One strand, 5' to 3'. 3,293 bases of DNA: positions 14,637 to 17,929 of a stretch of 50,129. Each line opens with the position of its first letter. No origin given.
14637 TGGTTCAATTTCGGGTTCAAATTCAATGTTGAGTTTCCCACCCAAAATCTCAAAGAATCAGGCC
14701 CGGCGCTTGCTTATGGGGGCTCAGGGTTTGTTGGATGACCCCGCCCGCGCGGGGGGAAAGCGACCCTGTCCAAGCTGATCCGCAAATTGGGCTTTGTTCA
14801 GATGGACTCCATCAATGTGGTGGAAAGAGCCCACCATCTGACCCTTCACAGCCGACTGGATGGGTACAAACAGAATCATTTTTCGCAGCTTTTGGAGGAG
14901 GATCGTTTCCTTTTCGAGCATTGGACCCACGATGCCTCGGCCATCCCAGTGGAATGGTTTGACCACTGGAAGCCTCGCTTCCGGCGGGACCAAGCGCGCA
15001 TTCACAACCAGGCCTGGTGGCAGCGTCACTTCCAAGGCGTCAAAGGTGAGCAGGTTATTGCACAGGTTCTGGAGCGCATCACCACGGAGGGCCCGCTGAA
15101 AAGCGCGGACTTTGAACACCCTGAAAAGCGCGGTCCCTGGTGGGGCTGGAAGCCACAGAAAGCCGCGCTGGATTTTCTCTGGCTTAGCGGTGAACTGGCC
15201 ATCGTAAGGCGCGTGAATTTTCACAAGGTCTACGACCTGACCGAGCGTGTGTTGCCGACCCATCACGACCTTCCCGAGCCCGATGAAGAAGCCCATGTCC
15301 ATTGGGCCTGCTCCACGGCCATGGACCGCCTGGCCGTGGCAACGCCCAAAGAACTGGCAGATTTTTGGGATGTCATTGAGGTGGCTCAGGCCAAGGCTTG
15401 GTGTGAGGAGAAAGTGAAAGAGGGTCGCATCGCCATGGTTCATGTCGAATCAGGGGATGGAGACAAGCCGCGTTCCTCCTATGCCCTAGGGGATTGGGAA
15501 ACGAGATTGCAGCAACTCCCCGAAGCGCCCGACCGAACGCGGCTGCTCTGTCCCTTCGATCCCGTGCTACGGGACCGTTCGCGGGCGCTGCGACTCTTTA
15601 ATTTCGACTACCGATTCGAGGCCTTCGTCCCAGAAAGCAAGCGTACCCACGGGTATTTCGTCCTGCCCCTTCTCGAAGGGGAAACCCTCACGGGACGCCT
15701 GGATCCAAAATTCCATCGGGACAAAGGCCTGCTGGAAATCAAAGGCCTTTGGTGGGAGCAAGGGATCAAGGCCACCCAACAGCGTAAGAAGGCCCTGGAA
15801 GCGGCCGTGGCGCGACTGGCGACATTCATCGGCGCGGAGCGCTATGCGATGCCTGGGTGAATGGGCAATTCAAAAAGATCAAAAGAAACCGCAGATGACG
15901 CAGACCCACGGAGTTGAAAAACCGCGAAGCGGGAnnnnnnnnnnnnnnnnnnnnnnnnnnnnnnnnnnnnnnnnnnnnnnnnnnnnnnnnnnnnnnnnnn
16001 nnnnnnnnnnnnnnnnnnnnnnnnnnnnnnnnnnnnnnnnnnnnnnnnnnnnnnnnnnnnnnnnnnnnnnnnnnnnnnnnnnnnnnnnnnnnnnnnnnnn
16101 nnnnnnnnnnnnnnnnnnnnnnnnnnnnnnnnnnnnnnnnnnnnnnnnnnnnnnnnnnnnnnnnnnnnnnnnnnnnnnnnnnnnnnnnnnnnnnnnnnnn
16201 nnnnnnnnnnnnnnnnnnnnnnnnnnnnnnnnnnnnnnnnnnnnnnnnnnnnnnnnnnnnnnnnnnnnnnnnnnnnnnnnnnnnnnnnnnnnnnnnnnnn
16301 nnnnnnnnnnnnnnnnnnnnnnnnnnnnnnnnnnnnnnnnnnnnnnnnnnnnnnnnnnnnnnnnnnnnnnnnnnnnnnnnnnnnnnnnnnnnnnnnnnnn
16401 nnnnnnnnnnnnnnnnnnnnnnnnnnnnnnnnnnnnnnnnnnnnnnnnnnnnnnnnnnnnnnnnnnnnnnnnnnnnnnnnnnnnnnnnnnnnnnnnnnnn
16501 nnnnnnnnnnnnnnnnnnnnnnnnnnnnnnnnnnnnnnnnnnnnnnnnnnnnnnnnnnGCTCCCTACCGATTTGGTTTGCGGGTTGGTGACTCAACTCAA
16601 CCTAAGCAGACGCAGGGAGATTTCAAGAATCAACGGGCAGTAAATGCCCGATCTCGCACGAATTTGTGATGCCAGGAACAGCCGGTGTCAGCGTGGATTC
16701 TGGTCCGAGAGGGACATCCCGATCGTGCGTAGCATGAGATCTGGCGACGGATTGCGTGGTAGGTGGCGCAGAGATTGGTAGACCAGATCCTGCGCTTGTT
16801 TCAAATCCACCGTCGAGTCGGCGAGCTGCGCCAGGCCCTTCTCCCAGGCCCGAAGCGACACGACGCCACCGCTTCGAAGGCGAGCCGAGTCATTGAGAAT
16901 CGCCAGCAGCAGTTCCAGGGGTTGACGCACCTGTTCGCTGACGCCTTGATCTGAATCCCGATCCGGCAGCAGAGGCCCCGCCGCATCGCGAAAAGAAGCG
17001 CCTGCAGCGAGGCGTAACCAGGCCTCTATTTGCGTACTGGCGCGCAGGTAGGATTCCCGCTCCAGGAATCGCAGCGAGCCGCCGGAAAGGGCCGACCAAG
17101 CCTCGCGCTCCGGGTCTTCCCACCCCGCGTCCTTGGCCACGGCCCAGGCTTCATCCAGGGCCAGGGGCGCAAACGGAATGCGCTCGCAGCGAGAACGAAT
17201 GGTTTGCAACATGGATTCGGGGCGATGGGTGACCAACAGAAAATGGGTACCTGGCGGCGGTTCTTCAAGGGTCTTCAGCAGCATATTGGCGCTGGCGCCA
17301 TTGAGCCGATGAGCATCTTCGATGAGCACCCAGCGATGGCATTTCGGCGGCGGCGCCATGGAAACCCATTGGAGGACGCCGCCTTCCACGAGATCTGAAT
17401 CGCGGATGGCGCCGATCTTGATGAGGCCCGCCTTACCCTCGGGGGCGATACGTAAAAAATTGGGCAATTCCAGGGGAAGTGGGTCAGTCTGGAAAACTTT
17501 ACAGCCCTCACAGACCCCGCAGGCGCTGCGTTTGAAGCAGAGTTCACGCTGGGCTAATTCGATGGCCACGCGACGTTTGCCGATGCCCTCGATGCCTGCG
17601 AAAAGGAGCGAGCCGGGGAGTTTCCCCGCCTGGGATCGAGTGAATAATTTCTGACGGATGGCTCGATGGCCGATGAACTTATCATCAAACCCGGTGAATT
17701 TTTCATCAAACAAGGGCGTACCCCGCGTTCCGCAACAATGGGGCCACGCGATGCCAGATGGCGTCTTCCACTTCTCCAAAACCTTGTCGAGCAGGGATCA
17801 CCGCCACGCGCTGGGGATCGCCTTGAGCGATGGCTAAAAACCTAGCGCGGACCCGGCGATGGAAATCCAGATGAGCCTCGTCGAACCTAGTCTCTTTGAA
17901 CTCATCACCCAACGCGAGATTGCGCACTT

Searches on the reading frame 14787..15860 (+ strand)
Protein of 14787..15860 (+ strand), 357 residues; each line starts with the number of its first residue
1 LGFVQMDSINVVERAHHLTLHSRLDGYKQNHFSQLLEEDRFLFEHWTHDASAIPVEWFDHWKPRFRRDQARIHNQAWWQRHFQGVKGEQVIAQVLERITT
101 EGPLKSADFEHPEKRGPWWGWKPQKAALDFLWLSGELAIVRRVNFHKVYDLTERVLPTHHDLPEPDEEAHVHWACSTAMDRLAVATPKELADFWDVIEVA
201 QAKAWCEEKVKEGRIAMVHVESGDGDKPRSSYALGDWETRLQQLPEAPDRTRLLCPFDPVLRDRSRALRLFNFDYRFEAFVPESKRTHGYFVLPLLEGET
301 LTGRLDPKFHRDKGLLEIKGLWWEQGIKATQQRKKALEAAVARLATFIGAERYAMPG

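Call 96: search_protein_families(library=pfam, proteins=[window:14787-15860:+], max_evalue=0.00001)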
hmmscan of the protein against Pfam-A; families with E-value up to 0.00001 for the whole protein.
window:14787-15860:+ (357 aa): 1 family
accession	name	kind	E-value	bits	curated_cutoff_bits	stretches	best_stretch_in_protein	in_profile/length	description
PF06224.18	AlkZ-like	-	9.6e-71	239.5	25.9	1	1-347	4-329/329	DNA glycosylase AlkZ-like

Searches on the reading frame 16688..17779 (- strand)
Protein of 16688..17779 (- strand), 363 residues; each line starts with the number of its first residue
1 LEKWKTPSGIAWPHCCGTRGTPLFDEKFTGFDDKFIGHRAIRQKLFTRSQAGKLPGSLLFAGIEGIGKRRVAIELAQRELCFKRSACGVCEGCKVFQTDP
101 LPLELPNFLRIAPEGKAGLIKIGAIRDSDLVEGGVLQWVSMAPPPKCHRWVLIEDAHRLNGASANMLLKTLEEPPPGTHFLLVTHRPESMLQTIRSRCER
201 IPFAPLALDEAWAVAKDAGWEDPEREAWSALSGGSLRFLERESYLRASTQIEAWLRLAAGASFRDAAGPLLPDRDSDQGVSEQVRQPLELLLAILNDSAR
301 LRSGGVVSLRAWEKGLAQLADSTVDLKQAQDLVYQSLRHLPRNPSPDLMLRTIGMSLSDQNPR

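Call 96: search_protein_families(library=pfam, proteins=[window:16688-17779:-], max_evalue=0.00001)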
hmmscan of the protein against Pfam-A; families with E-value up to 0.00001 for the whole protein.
window:16688-17779:- (363 aa): 1 family
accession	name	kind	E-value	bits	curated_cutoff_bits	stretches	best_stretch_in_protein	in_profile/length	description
PF13177.12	DNA_pol3_delta2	-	4.2e-30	105.3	27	1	38-206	2-160/161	DNA polymerase III, delta subunit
